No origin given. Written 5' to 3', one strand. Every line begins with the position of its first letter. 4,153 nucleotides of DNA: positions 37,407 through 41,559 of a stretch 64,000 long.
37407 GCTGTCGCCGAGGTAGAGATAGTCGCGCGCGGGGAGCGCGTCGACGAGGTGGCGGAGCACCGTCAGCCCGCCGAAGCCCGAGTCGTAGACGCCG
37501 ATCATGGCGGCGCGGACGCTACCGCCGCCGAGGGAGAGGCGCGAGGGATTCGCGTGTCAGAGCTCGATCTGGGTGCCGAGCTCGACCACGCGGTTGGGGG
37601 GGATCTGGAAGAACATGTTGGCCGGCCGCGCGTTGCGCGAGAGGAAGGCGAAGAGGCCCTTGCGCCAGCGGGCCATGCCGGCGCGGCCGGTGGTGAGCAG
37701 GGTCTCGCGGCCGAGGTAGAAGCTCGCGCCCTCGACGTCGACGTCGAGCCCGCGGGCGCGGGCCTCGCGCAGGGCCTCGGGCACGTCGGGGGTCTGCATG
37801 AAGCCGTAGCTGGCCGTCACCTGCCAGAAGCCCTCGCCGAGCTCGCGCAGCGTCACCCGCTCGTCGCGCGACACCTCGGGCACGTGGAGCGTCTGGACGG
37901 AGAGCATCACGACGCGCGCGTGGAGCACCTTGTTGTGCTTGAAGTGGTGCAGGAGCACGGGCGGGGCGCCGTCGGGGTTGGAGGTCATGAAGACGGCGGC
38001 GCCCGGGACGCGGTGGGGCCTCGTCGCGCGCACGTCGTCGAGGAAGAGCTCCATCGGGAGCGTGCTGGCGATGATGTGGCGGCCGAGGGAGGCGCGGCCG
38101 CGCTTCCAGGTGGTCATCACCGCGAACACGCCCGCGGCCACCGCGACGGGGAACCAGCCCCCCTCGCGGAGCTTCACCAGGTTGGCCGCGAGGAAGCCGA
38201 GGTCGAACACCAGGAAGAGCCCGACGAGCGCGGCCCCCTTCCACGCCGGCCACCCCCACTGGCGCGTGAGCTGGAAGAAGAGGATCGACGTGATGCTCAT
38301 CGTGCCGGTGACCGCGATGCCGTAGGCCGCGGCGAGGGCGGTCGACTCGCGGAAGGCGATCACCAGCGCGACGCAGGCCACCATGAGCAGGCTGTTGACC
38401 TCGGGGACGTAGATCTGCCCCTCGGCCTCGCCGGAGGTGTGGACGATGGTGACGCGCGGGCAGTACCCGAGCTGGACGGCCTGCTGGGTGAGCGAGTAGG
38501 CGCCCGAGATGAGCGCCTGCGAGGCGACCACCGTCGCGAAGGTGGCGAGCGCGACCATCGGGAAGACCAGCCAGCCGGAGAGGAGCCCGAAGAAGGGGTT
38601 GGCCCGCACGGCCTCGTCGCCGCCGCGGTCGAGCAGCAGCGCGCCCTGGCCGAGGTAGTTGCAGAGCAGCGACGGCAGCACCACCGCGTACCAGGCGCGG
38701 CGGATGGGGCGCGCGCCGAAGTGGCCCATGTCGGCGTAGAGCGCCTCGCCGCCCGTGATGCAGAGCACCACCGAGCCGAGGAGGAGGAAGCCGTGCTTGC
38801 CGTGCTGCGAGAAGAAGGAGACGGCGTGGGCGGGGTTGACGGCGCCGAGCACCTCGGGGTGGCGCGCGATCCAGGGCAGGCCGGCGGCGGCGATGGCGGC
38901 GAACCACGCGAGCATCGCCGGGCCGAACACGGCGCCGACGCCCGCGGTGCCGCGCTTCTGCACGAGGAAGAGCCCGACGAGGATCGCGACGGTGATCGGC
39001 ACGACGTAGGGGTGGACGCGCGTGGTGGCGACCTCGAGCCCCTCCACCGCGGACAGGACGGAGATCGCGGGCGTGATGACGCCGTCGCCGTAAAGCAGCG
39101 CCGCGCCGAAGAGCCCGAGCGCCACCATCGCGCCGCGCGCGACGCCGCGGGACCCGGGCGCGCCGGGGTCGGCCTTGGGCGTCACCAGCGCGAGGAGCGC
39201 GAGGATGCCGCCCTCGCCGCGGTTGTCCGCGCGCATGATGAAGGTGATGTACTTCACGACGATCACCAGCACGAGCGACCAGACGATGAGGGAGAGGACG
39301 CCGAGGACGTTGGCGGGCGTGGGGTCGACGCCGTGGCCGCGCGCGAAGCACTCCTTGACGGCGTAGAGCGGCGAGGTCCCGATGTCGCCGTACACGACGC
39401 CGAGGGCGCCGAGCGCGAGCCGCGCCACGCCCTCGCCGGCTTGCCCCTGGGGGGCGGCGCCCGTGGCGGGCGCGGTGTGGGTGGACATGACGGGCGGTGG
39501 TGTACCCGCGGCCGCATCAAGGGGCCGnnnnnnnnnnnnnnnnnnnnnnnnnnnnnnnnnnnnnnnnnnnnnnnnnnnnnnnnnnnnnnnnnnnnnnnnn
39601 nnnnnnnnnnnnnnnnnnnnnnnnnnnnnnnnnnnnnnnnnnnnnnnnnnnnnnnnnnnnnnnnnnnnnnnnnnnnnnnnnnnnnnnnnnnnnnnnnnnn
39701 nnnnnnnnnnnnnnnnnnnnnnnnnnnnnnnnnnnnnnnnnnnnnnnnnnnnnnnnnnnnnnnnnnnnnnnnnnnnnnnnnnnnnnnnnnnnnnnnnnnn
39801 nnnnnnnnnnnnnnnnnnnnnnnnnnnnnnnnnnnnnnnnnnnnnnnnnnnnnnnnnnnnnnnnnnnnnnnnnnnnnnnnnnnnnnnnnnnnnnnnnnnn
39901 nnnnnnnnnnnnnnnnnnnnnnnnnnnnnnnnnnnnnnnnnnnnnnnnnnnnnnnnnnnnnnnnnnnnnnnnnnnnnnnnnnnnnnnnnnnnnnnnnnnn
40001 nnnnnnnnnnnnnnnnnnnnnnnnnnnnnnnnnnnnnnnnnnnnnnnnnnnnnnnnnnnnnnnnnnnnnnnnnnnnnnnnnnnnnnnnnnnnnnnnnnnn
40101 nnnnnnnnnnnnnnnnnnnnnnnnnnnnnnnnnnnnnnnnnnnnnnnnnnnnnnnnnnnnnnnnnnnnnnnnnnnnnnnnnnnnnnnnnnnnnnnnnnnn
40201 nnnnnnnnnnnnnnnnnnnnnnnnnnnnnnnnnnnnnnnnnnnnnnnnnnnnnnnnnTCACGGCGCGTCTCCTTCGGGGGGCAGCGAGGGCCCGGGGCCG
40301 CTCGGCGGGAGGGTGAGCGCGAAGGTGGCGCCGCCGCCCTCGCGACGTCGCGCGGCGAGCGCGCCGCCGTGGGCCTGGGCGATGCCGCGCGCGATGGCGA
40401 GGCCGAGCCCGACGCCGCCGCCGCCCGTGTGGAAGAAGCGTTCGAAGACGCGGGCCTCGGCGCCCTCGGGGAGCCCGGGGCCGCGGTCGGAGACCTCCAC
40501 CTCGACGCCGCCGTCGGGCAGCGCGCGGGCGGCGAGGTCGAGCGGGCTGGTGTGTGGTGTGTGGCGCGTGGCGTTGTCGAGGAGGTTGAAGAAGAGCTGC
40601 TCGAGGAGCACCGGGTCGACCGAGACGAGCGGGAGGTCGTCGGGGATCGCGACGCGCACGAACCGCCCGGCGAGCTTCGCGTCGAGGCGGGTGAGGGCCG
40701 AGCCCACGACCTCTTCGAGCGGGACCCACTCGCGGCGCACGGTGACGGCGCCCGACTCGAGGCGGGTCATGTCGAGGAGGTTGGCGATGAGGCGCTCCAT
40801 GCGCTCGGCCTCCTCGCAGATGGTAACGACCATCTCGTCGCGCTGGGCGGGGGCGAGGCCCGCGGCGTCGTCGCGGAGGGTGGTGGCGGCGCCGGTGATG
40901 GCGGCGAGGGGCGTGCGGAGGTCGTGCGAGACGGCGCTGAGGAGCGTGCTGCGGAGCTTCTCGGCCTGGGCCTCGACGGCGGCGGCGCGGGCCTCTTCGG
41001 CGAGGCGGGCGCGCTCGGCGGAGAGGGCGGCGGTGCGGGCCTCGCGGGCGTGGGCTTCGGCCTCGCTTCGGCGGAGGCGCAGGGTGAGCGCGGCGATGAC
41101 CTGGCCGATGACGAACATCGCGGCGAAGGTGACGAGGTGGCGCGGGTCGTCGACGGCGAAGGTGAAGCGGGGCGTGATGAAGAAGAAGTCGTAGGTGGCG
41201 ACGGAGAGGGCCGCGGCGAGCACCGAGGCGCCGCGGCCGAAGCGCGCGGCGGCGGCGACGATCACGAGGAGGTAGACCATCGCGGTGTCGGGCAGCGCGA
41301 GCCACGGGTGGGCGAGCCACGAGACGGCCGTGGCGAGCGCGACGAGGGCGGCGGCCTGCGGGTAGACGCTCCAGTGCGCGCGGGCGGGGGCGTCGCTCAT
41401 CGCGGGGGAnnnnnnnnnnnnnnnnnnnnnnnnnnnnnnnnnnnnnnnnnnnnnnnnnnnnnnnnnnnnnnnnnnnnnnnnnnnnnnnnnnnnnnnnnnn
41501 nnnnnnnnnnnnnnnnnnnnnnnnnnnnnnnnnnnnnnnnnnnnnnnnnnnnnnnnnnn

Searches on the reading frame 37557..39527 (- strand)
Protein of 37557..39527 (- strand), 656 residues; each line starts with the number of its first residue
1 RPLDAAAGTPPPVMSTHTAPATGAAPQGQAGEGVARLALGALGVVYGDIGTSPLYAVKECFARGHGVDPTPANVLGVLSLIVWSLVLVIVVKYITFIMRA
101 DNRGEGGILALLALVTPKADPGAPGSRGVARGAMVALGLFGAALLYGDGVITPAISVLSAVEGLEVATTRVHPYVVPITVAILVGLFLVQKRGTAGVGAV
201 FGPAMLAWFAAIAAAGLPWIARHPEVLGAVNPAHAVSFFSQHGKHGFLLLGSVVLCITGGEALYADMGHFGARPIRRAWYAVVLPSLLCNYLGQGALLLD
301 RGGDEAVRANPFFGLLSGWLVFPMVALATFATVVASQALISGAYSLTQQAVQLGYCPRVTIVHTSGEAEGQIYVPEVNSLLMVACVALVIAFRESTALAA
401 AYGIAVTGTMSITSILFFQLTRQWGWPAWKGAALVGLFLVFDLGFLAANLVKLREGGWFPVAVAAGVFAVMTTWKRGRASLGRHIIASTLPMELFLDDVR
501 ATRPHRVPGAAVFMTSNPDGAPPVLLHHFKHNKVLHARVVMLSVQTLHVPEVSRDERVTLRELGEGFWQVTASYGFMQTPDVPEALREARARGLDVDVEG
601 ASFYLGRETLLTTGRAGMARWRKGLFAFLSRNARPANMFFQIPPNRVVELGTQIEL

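Call 71: search_protein_families(library=pfam, proteins=[window:37557-39527:-], max_evalue=0.0001)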
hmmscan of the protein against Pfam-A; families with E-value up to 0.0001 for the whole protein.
window:37557-39527:- (656 aa): 2 families
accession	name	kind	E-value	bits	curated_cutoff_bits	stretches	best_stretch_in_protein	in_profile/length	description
PF02705.21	K_trans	-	1e-182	608.1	24.8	1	37-496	1-452/454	K+ potassium transporter integral membrane domain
PF22776.1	K_trans_C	-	1.5e-51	174.6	24.8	1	508-656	1-151/151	K+ potassium transporter C-terminal domain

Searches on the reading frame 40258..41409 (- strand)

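Call 71: search_protein_families(library=pfam, proteins=[window:40258-41409:-], max_evalue=0.0001)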
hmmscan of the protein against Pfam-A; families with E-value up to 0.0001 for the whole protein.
window:40258-41409:- (383 aa): 3 families
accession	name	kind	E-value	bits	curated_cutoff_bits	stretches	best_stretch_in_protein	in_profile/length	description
PF13493.11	DUF4118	-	8.7e-28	96.7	28.4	1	19-121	4-106/107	Domain of unknown function (DUF4118)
PF02518.31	HATPase_c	-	7.8e-25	87.9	26.4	1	265-369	2-109/111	Histidine kinase-, DNA gyrase B-, and HSP90-like ATPase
PF00512.31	HisKA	-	2.6e-18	66.3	26.9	1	153-220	2-66/66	His Kinase A (phospho-acceptor) domain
